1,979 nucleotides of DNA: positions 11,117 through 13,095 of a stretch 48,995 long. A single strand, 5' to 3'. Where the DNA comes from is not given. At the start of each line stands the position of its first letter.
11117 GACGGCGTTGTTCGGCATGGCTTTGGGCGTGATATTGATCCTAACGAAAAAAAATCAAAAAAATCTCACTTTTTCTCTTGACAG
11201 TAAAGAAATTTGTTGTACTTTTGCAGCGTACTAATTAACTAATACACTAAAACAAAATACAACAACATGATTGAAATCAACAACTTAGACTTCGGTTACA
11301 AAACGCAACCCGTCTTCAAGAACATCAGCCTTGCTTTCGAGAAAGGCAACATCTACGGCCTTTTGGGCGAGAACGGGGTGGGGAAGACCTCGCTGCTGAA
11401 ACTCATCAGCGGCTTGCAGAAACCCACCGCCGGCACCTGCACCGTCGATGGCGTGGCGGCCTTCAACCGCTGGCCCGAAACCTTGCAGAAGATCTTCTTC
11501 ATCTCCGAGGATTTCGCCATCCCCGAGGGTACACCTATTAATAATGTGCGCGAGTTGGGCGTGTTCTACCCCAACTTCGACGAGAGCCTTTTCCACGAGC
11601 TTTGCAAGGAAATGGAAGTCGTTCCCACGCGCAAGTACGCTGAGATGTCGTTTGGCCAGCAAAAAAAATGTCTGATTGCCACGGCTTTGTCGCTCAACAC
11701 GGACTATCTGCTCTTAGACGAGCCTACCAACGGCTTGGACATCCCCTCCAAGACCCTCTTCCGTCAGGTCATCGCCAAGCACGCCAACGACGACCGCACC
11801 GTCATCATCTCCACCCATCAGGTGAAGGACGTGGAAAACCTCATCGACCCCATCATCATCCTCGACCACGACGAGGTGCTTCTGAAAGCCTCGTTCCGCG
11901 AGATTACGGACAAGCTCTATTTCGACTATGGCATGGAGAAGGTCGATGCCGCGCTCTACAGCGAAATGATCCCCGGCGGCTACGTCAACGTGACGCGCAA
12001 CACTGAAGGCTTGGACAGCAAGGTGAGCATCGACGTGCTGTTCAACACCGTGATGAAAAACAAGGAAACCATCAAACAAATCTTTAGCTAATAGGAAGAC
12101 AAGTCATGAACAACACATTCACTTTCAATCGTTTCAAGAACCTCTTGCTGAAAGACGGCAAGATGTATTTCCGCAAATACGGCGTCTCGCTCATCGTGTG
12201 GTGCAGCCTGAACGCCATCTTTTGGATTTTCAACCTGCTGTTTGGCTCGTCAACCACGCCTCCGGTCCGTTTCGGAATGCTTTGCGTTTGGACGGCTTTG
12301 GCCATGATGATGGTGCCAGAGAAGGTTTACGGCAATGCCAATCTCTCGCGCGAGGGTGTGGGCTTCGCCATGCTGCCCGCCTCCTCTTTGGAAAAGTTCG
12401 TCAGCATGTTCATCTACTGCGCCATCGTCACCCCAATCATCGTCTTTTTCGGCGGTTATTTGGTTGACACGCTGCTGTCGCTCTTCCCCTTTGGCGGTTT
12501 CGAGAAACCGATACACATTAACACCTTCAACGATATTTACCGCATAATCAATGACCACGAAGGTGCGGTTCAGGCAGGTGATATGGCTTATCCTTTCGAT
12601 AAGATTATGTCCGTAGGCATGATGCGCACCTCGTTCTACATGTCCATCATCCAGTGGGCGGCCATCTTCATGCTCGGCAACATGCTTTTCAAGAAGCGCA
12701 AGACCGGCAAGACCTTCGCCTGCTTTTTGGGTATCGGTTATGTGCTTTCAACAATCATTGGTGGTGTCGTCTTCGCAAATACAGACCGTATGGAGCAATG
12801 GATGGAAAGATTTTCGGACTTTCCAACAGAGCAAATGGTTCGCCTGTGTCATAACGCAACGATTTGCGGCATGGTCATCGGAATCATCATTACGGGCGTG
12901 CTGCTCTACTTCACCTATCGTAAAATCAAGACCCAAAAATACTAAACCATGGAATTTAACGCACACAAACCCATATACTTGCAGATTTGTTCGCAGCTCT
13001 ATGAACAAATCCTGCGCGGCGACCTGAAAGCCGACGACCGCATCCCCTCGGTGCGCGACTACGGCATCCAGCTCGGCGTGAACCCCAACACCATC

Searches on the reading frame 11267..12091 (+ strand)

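Call 18: search_protein_families(library=pfam, proteins=[window:11267-12091:+], max_evalue=0.01)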
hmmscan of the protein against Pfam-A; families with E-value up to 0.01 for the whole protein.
window:11267-12091:+ (274 aa): 3 families
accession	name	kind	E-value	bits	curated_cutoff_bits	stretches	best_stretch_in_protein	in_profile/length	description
PF00005.33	ABC_tran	-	6.6e-24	85.5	25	1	17-155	1-137/137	ABC transporter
PF13304.12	AAA_21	-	8e-14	52.8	27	1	123-185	234-299/304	AAA domain, putative AbiEii toxin, Type IV TA system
PF13175.12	AAA_15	-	0.0015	18.6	32.1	0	17-50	14-46/374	AAA ATPase domain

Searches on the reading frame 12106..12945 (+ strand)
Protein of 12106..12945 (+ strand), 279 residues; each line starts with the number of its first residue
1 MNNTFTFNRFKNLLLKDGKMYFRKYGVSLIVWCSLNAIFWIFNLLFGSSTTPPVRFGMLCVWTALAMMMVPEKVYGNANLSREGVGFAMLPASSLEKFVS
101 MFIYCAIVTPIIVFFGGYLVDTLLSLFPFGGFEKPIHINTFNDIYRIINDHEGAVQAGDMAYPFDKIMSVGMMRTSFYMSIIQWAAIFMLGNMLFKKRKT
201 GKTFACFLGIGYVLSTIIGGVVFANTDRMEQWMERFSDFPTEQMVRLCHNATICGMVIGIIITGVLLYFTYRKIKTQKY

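Call 18: search_protein_families(library=pfam, proteins=[window:12106-12945:+], max_evalue=0.01)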
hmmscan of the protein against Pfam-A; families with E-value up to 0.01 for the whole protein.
window:12106-12945:+ (279 aa): 2 families
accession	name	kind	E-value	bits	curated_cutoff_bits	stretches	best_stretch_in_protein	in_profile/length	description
PF14325.12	DUF4383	-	0.0016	19.1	27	1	156-226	28-97/125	Domain of unknown function (DUF4383)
PF00893.25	Multi_Drug_Res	-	0.0045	17.9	23.7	0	176-231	31-86/93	Small Multidrug Resistance protein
